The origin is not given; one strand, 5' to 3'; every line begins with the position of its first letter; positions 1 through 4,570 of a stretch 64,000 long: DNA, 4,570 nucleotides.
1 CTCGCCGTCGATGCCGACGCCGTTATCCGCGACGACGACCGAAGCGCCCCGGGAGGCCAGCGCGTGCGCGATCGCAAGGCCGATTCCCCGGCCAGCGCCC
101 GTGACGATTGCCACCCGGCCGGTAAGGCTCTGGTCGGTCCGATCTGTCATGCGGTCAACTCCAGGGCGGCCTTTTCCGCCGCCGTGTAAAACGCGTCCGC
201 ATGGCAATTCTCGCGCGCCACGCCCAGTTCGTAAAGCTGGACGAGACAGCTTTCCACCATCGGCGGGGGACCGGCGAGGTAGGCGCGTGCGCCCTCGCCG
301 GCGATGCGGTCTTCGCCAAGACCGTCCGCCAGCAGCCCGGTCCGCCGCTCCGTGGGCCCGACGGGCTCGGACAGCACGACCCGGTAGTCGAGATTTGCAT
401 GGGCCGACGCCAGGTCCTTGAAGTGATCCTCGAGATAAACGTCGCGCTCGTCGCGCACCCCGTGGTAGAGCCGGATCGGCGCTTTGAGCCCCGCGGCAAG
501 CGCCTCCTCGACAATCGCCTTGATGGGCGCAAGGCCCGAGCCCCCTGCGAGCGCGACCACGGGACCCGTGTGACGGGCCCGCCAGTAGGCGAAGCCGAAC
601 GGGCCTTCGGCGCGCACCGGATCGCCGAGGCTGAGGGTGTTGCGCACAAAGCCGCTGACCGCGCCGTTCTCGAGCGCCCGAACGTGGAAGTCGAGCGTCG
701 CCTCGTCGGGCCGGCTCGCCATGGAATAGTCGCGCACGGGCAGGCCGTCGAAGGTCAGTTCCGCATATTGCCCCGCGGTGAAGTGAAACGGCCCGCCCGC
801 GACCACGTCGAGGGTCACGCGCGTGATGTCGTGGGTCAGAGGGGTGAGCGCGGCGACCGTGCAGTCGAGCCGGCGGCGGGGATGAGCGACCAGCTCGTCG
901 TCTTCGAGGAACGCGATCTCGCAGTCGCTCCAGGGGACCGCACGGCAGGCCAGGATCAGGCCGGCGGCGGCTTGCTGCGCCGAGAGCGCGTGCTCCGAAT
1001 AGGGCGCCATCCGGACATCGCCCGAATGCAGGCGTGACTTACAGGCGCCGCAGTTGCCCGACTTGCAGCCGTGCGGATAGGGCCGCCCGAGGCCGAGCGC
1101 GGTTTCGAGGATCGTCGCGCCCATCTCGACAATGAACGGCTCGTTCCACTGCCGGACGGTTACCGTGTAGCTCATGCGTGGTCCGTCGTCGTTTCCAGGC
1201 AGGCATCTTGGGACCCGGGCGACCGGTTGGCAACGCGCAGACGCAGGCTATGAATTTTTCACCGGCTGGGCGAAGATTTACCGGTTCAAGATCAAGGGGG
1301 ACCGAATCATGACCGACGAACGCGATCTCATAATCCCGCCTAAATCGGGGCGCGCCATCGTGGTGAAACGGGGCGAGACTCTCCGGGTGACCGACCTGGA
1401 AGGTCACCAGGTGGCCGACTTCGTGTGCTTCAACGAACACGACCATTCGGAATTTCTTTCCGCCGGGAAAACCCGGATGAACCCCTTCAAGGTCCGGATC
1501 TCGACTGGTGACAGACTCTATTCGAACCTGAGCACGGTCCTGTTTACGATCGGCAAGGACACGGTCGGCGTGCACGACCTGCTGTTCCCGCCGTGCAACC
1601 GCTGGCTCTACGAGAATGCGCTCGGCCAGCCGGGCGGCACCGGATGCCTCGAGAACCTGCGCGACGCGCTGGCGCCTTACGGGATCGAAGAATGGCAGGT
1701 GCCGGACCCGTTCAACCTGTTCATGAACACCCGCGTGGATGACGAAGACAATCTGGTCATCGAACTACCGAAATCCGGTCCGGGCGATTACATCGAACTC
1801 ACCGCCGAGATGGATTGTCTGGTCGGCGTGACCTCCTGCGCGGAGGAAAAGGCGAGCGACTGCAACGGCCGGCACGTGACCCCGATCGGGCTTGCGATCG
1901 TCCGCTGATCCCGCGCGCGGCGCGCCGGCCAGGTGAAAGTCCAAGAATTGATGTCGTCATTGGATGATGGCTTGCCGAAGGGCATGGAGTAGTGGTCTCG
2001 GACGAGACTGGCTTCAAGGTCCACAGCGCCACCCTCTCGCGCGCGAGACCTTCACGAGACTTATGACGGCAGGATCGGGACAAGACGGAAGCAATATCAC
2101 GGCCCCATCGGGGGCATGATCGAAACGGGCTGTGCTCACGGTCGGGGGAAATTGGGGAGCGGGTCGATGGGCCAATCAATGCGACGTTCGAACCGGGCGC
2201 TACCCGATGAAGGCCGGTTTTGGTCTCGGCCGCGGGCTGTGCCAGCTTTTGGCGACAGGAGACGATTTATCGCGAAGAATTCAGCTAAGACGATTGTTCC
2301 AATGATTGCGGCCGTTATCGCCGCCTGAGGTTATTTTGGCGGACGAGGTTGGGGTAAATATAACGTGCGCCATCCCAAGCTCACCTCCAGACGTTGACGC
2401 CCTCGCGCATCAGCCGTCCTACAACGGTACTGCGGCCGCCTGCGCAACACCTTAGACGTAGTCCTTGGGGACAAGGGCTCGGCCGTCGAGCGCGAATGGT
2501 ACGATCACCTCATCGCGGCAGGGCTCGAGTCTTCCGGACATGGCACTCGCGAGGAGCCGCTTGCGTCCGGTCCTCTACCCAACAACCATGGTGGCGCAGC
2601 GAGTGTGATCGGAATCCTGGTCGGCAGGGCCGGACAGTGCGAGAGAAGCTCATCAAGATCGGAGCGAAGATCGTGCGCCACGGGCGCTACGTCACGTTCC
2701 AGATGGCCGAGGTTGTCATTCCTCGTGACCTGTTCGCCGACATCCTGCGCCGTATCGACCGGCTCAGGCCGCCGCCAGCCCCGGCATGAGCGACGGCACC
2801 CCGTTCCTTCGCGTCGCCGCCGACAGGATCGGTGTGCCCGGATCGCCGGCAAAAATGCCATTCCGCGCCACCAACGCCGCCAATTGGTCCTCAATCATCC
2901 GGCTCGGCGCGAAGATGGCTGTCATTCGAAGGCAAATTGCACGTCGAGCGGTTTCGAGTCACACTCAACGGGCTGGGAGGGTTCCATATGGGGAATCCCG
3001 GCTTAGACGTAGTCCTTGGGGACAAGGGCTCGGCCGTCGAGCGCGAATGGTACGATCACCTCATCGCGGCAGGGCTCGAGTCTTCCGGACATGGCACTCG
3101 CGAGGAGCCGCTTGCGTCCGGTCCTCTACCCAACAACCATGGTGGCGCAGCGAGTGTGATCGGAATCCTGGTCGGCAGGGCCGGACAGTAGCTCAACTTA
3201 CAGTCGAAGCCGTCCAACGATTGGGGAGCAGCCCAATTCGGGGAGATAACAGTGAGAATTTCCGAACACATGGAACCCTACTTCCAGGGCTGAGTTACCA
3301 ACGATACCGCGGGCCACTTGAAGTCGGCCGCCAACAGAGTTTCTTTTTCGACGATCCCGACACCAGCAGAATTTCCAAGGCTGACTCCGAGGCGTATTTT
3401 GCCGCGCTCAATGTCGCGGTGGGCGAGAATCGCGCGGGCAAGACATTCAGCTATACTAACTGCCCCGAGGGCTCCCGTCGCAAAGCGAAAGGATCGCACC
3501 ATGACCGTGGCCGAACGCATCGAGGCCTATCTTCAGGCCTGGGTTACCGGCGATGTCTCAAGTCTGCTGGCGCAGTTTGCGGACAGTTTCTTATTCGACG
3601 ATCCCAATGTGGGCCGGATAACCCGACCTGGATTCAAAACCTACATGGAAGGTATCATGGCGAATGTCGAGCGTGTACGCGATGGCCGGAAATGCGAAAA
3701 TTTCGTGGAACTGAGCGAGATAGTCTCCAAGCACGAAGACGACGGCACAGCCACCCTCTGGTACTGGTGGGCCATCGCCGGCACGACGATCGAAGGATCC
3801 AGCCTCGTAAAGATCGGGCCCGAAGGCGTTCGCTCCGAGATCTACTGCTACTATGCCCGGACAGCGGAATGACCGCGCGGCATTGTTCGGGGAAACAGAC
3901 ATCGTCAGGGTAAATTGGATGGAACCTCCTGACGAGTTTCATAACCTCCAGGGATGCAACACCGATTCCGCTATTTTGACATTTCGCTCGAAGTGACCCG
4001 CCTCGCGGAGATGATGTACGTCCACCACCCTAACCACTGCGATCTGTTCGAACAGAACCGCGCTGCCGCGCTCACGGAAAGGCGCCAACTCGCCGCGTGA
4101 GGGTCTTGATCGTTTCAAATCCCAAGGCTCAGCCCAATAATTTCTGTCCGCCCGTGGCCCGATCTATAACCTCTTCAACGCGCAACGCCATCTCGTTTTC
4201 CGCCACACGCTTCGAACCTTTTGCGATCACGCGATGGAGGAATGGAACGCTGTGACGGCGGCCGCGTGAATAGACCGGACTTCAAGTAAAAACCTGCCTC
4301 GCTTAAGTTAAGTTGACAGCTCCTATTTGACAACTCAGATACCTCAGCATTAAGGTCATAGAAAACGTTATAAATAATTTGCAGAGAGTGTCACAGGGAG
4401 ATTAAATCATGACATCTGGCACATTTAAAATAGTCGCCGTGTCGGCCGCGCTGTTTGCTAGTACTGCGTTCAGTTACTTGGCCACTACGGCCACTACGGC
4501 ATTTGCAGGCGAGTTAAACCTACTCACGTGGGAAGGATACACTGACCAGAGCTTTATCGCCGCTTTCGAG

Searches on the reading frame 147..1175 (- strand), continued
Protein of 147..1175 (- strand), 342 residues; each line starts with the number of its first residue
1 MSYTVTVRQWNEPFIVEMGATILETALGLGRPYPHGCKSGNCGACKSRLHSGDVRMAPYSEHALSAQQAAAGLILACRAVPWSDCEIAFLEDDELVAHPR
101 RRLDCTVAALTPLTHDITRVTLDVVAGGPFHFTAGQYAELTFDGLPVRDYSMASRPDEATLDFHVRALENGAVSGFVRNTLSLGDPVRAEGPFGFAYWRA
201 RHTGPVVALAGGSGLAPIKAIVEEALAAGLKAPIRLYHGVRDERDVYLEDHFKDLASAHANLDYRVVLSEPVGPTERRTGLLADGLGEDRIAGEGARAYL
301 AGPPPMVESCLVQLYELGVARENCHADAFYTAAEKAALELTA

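Call 26: search_protein_families(library=ncbifam, proteins=[L088:10753-11703:+, L088:11730-12440:+, L088:12454-13497:+, L088:13512-14198:+, L088:14200-15588:+, L088:15874-16800:+], max_evalue=0.00001)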
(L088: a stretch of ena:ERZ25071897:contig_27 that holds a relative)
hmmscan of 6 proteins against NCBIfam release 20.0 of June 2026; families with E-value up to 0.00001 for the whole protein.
L088:10753-11703:+ (316 aa): 202 families (the best 25 are shown)
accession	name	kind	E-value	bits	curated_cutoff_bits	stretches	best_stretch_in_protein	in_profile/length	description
NF005861.0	PRK07791.1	subfamily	9e-65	219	373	1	8-294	3-285/300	SDR family oxidoreductase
NF005862.0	PRK07792.1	equivalog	2.1e-62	211.1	414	1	5-293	7-284/307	3-oxoacyl-ACP reductase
NF004198.0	PRK05653.1-3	equivalog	3.6e-52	177.3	296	1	7-262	3-244/248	3-oxoacyl-ACP reductase FabG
NF006110.0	PRK08261.1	equivalog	2.1e-49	168.7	410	1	5-264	208-450/454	3-oxoacyl-ACP reductase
TIGR01830.1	3oxo_ACP_reduc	equivalog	5.1e-48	163.9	297.75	1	14-262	1-236/239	3-oxoacyl-[acyl-carrier-protein] reductase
NF004197.0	PRK05653.1-1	equivalog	2.3e-45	155.2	332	1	6-262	2-244/249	3-oxoacyl-ACP reductase FabG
NF005559.1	PRK07231.1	subfamily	4e-45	154.3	215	1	9-262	2-245/249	glucose 1-dehydrogenase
NF009466.0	PRK12826.1-2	subfamily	1.8e-43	148.8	222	1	11-264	3-244/248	3-oxoacyl-ACP reductase FabG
TIGR01963.1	PHB_DH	subfamily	7.4e-42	143.4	307.05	1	12-261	2-249/255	3-hydroxybutyrate dehydrogenase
NF009093.0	PRK12429.1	subfamily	1.3e-41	142.6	258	1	8-260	2-252/259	3-hydroxybutyrate dehydrogenase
NF052558.1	MBtsdlDhBudC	equivalog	1.3e-40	139.5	270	1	10-262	2-239/250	meso-2,3-butanediol dehydrogenase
TIGR01829.1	AcAcCoA_reduct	subfamily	8.9e-39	133.6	302.1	1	12-262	1-238/242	acetoacetyl-CoA reductase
NF004791.0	PRK06138.1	equivalog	1.1e-38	133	312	1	8-262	2-247/252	SDR family oxidoreductase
NF009464.0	PRK12824.1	subfamily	4.9e-38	131.2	269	1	12-262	3-240/245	3-oxoacyl-ACP reductase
NF047923.1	pyridox_DH_SDR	equivalog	7.6e-37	127.1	325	1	10-261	2-237/243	pyridoxal 4-dehydrogenase, SDR-type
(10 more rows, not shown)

L088:11730-12440:+ (236 aa): 2 families
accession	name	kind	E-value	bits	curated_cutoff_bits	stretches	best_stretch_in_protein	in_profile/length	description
TIGR02156.2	PA_CoA_Oxy1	equivalog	1.4e-22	80.2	280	1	11-229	12-235/289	1,2-phenylacetyl-CoA epoxidase subunit PaaA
TIGR02158.1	PA_CoA_Oxy3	equivalog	7.1e-06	26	133.35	1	96-194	70-168/237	1,2-phenylacetyl-CoA epoxidase subunit PaaC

L088:12454-13497:+ (347 aa): 2 families
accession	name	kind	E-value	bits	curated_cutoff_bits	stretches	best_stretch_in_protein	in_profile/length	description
TIGR02272.1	gentisate_1_2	equivalog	9.9e-172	570.5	442.1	1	10-344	2-336/336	gentisate 1,2-dioxygenase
NF049978.1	AminoSalDhMabB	equivalog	1.2e-76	258.4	650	1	18-343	8-334/351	5-aminosalicylate 1,2-dioxygenase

L088:13512-14198:+ (228 aa): 6 families
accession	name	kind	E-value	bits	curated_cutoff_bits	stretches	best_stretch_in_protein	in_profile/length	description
NF007967.0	PRK10691.1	equivalog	1.2e-48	165.4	201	1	22-213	14-205/219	fumarylacetoacetate hydrolase family protein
TIGR02303.1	HpaG-C-term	equivalog_domain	1.9e-35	122.5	276.4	1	23-227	39-242/245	4-hydroxyphenylacetate degradation bifunctional isomerase/decarboxylase, C-terminal subunit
NF011750.0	PRK15203.1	equivalog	2.8e-31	108.8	811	1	24-228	222-423/429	4-hydroxyphenylacetate degradation bifunctional isomerase/decarboxylase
NF053535.1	DhyDRhmHlse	equivalog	6.8e-31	107.6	500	1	24-206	70-249/284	2,4-didehydro-3-deoxy-L-rhamnonate hydrolase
NF009399.0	PRK12764.1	equivalog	1.4e-20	73.8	444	1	24-220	21-212/501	fumarylacetoacetate hydrolase family protein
TIGR02305.1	HpaG-N-term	equivalog_domain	2.8e-17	62.9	228.65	1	39-224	19-202/205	4-hydroxyphenylacetate degradation bifunctional isomerase/decarboxylase, N-terminal subunit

L088:14200-15588:+ (462 aa): 6 families
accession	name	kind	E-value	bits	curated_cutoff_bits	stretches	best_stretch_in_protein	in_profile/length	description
TIGR02717.1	AcCoA-syn-alpha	equivalog_domain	1.1e-101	340.7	567.15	1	4-453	1-446/447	acetate--CoA ligase alpha subunit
NF045494.1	AcCoALig_Archglob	equivalog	2.5e-62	211.2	1200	1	4-451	218-660/665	acetate--CoA ligase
NF045493.1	HydDutCoALig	equivalog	3.7e-62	210.9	1300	1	6-375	5-374/698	4-hydroxybutyrate--CoA ligase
NF045492.1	HydPropCoALig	equivalog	1.6e-55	188.7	1300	1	2-453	246-696/700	3-hydroxypropionate--CoA ligase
NF004230.0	PRK05678.1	equivalog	8e-09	35.1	336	1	49-269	45-260/291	succinate--CoA ligase subunit alpha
TIGR01019.1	sucCoAalpha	subfamily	6.2e-07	29.1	353.2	1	114-269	104-258/286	succinate--CoA ligase subunit alpha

L088:15874-16800:+ (308 aa): 7 families
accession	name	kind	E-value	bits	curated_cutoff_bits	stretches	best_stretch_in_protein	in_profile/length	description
TIGR03212.1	uraD_N-term-dom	equivalog_domain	1.1e-18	67.4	424.6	1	57-274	79-292/297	allantoinase PuuE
TIGR03006.1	pepcterm_polyde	equivalog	9.7e-17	61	276.2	1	55-159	34-141/272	XrtA system polysaccharide deacetylase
TIGR02764.1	spore_ybaN_pdaB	equivalog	8.5e-14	51.8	237.4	1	52-140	16-104/191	polysaccharide deacetylase family sporulation protein PdaB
TIGR02873.1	spore_ylxY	hypoth_equivalog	3.3e-12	46.2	391.5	1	43-135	86-178/268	probable sporulation protein, polysaccharide deacetylase family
NF045821.1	PgAcgDacpgdA1_Bac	equivalog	8.9e-11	41.2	400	1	54-140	100-186/282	peptidoglycan-N-acetylglucosamine deacetylase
TIGR04243.1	nodulat_NodB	equivalog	1.5e-08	34.4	240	1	55-131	15-91/197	chitooligosaccharide deacetylase NodB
TIGR02884.1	spore_pdaA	equivalog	9.4e-07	28.7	298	1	52-133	47-128/224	delta-lactam-biosynthetic de-N-acetylase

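Call 69: search_solved_structures(query=L088:11730-12440:+, max_evalue=0.01)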
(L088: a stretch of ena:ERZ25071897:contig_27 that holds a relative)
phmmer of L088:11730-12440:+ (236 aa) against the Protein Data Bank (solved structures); distinct sequences matched with E-value up to 0.01: 5.
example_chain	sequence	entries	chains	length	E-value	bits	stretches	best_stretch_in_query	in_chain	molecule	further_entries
3pvr_A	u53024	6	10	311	2e-12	50.4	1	8-229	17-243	Phenylacetic acid degradation protein paaA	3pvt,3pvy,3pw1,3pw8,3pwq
4iit_A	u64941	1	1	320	2.6e-12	50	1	8-229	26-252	Phenylacetate-CoA oxygenase subunit PaaA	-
4ii4_A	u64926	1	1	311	3.3e-12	49.7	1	8-229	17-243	1,2-phenylacetyl-CoA epoxidase, subunit A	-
4mud_A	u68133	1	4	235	8e-07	32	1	17-218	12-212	Ring oxydation complex/ phenylacetic acid degradation related protein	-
3per_A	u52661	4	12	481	0.0006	22.6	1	14-155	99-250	Benzoyl-CoA oxygenase component B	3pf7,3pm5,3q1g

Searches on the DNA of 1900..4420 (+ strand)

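Call 10: search_dna_similar(query=window:1900-4420:+, collection=plasmids, mode=distant, max_rows=15)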
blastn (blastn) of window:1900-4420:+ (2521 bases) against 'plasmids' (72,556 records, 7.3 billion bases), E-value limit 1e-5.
Records with a match: 3; places in all: 3; records where one place covers at least 80% of the query: 0.
Best place of each record, by identity: 60-80% 3.
By first word of the organism name: Microvirga 2; Methylocapsa 1.
By predicted mobility (MOB-suite, as given by PLSDB): non-mobilizable 3.
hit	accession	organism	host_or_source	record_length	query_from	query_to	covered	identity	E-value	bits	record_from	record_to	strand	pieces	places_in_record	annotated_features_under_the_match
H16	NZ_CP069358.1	Microvirga sp. VF16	Vachellia farnesiana,Cell culture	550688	2227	2372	6%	70.9%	6e-8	69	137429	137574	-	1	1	IS6 family transposase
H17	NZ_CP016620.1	Microvirga ossetica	Vicia alpestris,cell culture,nodules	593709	744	877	5%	74.6%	2e-14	90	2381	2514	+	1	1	IS1380 family transposase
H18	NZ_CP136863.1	Methylocapsa polymorpha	Shagnum peat sample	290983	743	845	4%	76.7%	3e-11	79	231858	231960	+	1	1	none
